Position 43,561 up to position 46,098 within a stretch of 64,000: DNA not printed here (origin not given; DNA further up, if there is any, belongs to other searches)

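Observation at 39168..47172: Complete Alternative Complex III operon with split ActB and a 500-bp AT-richer control region, 13 kb from the cytochrome cluster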

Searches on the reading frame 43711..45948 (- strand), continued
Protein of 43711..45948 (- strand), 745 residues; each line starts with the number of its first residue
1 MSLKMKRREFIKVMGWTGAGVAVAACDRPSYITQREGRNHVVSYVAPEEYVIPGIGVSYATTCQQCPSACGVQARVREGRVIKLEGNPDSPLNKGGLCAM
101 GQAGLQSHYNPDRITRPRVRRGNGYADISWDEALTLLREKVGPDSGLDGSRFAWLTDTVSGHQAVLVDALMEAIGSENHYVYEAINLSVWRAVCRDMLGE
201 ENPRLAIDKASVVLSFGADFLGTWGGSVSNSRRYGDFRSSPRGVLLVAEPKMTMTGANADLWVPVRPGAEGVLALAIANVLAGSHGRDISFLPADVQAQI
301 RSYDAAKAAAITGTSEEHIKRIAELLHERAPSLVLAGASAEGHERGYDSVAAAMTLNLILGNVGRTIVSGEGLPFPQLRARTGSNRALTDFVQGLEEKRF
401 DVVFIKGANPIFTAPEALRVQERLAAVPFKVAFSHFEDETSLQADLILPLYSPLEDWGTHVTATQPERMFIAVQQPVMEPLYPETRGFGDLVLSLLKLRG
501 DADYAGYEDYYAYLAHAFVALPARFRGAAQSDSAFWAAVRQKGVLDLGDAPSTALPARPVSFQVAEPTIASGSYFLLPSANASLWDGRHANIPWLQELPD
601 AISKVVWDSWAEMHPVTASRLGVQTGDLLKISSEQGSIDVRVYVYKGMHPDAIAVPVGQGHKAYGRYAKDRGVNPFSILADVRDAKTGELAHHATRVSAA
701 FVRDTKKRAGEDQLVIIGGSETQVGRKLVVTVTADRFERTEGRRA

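Call 17: search_solved_structures(query=window:43711-45948:-, max_evalue=1e-30, show_alignments=4)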
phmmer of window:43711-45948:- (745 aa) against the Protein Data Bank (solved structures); distinct sequences matched with E-value up to 1e-30: 5.
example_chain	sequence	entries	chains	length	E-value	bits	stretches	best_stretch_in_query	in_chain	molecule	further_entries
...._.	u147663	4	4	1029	4.5e-45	157.5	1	6-621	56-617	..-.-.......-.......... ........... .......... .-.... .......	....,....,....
6lod_B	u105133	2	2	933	4.2e-42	147.7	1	36-678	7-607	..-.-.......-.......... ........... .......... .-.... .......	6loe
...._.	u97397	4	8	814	9.7e-42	146.5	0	53-284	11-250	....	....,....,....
6f0k_B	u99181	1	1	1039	1.5e-41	145.9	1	6-735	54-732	Fe-S-cluster-containing hydrogenase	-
6btm_B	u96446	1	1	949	1.7e-34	122.5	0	379-692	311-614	Alternative Complex III subunit B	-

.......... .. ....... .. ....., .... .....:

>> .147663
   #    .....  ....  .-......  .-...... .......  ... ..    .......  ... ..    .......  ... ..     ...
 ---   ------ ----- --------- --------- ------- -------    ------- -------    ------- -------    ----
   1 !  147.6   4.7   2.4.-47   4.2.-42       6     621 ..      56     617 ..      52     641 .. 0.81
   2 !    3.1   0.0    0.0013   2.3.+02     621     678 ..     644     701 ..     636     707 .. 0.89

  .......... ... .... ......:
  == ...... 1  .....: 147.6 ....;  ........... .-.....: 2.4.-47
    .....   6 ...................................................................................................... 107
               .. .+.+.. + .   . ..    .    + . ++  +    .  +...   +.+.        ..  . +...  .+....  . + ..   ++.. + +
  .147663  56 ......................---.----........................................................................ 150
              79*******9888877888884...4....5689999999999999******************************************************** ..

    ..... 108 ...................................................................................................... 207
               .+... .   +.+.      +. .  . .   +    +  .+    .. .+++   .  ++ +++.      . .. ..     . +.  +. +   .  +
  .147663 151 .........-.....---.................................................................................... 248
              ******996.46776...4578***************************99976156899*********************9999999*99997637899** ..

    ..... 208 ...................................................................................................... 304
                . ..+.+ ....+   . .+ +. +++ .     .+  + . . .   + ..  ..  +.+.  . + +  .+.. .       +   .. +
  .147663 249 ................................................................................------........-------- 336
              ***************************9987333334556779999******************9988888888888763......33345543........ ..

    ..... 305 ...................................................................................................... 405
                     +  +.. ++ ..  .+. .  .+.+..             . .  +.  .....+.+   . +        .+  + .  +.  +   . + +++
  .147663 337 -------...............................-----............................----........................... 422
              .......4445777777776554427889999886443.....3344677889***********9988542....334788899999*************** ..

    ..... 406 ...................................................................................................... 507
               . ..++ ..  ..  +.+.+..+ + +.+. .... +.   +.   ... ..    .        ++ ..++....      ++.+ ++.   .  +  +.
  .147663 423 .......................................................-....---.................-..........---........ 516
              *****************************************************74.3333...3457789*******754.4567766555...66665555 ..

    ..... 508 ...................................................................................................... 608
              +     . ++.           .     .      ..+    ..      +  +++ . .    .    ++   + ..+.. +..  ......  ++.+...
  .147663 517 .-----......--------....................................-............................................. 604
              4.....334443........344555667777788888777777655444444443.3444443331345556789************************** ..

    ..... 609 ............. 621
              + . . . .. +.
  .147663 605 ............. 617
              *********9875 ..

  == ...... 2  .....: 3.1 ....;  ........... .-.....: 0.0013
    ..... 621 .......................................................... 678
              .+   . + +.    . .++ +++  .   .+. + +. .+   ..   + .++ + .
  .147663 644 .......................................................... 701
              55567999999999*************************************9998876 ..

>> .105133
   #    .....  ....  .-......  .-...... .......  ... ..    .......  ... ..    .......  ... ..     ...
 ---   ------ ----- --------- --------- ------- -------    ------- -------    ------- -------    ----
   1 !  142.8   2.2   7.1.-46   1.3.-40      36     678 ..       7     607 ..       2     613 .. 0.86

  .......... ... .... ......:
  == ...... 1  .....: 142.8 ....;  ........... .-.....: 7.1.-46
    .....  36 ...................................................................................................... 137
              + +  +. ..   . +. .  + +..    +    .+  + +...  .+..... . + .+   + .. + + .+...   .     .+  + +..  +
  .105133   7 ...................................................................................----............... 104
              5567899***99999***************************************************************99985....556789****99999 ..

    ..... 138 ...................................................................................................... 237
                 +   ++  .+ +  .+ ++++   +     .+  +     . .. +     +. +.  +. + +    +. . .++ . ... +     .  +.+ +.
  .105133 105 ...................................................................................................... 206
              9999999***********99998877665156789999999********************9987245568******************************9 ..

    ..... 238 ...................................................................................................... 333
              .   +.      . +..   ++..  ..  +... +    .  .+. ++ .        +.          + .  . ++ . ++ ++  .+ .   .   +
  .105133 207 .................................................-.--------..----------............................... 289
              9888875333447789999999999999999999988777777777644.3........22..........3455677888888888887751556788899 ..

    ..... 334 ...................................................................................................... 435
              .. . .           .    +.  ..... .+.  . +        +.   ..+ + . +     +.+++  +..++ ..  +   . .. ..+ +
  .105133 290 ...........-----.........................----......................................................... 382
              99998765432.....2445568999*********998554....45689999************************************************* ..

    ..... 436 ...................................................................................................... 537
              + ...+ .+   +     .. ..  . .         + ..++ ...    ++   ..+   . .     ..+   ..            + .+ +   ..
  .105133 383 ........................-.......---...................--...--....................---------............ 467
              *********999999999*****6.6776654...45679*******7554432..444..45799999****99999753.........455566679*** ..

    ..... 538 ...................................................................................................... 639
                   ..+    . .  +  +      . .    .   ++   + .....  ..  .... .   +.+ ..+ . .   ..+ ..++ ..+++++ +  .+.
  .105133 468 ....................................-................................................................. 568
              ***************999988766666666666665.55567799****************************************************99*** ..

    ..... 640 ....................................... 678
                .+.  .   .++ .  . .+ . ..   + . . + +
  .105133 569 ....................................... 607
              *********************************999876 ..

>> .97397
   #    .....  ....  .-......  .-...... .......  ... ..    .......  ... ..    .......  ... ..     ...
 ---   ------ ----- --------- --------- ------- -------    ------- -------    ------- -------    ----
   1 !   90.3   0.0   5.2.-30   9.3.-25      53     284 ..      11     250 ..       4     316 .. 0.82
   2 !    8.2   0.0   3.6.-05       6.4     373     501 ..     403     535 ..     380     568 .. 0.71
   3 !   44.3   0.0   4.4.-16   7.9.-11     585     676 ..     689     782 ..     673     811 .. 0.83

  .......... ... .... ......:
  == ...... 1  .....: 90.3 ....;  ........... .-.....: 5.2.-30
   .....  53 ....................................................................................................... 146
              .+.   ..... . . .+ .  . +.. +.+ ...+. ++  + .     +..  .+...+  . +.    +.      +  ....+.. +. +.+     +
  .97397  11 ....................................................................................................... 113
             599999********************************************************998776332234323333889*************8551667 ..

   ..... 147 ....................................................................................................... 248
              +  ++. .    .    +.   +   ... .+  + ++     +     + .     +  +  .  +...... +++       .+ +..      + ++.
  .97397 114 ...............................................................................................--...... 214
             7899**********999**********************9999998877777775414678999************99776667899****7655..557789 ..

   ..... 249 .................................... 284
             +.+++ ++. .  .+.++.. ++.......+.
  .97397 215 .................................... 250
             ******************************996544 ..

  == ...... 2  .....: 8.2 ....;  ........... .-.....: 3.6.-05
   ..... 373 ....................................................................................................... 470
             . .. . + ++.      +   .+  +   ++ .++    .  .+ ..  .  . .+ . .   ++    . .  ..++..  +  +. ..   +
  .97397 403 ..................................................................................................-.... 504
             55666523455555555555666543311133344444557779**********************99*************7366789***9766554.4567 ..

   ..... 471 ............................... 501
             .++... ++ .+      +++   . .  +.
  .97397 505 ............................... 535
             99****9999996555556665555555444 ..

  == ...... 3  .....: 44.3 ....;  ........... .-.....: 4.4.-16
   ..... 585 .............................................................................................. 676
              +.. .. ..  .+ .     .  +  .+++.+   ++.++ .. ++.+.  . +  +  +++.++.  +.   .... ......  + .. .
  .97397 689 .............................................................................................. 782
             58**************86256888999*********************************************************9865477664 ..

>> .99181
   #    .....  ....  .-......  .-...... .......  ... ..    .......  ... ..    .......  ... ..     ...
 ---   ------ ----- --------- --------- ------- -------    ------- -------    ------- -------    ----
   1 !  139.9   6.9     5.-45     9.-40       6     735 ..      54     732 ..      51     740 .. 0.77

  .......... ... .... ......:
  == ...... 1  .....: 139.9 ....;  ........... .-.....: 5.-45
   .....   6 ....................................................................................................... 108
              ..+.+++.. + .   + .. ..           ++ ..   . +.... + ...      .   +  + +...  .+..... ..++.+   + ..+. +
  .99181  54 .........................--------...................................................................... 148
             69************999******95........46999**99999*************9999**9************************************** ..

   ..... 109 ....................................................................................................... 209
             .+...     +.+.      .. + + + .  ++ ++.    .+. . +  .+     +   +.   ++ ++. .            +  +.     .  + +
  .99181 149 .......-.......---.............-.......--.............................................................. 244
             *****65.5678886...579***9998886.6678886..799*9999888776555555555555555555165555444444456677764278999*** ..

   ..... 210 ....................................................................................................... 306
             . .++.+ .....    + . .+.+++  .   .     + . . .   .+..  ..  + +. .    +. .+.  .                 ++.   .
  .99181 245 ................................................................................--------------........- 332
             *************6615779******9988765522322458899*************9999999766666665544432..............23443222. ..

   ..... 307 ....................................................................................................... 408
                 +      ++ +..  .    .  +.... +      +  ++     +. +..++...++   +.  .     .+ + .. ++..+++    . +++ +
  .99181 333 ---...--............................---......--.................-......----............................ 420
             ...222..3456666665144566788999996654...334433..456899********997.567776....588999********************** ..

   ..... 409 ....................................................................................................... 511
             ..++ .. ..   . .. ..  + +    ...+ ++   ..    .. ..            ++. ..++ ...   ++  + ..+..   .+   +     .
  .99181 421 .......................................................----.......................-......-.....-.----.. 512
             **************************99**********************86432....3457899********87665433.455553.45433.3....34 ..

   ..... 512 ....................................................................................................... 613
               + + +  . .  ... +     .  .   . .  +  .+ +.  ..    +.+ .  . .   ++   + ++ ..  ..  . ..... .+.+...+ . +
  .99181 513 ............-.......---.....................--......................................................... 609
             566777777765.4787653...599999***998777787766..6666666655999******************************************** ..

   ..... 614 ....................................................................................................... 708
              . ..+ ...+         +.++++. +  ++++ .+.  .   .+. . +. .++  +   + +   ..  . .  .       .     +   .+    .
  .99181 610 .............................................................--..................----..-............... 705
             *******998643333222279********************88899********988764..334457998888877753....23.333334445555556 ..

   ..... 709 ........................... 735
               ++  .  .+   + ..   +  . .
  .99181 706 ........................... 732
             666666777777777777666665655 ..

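Call 19: find_related_loci(query=A1, collection=genome_contigs, flank=10000)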
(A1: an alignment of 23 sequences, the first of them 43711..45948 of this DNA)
Query A1 (745 aa) in genome_contigs; peptide patterns used: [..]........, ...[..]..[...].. (x = any residue, [..] = any of these).
543 stretches matched a pattern; 524 encode a relative of the query (tblastn E <= 1e-3); the best 80 are kept; 80 distinct loci.
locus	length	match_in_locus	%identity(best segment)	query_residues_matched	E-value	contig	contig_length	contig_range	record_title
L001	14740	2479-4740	73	1-745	0e+0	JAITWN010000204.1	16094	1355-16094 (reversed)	MAG: Chromatiales bacterium isolate Xx448_bin22 k119_1945423, whole genome shotgun sequence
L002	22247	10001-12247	74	1-745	0e+0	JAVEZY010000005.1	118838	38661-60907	MAG: Gammaproteobacteria bacterium isolate BF4_77 NODE_390_length_118838_cov_23.772574_Biofilm4, whole genome shotgun se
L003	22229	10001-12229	68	1-745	0e+0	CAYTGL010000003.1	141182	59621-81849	MAG TPA_asm: uncultured Chromatiales bacterium isolate SRP344714_co2_391 genome assembly, contig: NODE_237_length_141182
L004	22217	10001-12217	66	1-741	0e+0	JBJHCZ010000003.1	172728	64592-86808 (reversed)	MAG: Chromatiales bacterium isolate SF2967_J5348.maxbin.010 NODE_84_length_172728_cov_8.629469, whole genome shotgun seq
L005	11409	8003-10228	65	1-745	0e+0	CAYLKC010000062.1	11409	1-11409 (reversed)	MAG TPA_asm: uncultured Chromatiales bacterium isolate SRP193661_co1_52 genome assembly, contig: NODE_5690_length_11409_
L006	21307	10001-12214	68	1-742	0e+0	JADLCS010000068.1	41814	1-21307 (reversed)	MAG: Gammaproteobacteria bacterium isolate SJ243 c_000000937532, whole genome shotgun sequence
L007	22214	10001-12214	66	1-742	0e+0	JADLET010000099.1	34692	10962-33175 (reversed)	MAG: Gammaproteobacteria bacterium isolate SJ336 c_000000953070, whole genome shotgun sequence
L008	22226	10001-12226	66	1-745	0e+0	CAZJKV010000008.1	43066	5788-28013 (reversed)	MAG TPA_asm: uncultured Chromatiales bacterium isolate SRP217488_co1_178 genome assembly, contig: NODE_363_length_43066_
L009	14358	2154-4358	61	1-742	0e+0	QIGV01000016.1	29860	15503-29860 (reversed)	MAG: Gammaproteobacteria bacterium isolate SZUA-140 Ga0063293_10000818, whole genome shotgun sequence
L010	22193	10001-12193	60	1-742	0e+0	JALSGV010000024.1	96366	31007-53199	MAG: Gammaproteobacteria bacterium isolate 354-166_maxbin2_scaf2bin.143 354-166_scaffold_146_c1, whole genome shotgun se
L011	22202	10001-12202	60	4-742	0e+0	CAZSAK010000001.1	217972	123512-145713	MAG TPA_asm: uncultured Chromatiaceae bacterium isolate SRP214966_co2_131 genome assembly, contig: NODE_18_length_217972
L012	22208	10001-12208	61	1-742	0e+0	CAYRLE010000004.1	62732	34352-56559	MAG TPA_asm: uncultured Gammaproteobacteria bacterium isolate SRP216583_co2_126 genome assembly, contig: NODE_189_length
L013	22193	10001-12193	60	1-742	0e+0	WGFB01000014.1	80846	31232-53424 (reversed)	MAG: Gammaproteobacteria bacterium isolate S146_68 k151_181810, whole genome shotgun sequence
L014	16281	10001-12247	72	1-745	0e+0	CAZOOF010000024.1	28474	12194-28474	MAG TPA_asm: uncultured Chromatiales bacterium isolate SRP268622_co1_573 genome assembly, contig: NODE_3326_length_28474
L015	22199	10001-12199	59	1-742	0e+0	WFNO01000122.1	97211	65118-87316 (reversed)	MAG: Gammaproteobacteria bacterium isolate S012_109 k151_77661, whole genome shotgun sequence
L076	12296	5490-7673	53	5-742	0e+0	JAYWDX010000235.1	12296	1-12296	MAG: Candidatus Tenderia sp. isolate GL96_UP_concoct_44 GL96_UP_concoct_44_234, whole genome shotgun sequence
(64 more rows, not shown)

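Call 20: find_encoding_contigs(protein=P0001, flank=3000, max_places=3)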
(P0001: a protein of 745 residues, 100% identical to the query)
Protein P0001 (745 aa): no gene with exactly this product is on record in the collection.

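Call 21: list_cluster_members(proteins=[P0001])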
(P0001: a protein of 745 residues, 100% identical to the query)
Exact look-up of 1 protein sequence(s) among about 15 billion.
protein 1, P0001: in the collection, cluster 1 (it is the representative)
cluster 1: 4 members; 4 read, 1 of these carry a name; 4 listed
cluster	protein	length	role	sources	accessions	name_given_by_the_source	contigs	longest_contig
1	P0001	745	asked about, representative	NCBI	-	-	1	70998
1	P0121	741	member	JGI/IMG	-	molybdopterin-containing oxidoreductase family iron-sulfur binding subunit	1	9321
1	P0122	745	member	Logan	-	-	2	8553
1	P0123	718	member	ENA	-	-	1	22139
